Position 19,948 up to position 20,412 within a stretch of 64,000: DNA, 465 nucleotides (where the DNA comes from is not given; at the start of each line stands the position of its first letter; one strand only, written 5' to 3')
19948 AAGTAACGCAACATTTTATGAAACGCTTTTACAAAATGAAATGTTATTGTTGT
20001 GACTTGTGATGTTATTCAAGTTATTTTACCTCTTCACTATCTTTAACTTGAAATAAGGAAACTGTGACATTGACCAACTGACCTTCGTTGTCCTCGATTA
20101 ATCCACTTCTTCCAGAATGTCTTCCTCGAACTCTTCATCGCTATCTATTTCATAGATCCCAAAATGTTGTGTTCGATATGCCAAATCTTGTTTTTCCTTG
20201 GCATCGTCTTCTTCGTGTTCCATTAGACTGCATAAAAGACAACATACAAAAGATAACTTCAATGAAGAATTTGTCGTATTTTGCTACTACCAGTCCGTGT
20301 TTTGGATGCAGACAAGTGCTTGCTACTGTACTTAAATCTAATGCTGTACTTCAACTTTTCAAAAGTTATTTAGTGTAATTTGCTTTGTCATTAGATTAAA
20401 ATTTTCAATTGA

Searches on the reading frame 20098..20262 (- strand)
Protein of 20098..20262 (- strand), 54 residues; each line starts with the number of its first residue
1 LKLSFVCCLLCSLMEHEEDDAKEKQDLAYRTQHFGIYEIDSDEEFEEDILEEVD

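Call 25: search_protein_families(library=pfam, proteins=[window:20098-20262:-], max_evalue=0.1)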
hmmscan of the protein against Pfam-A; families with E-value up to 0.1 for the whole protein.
window:20098-20262:- (54 aa): 0 families
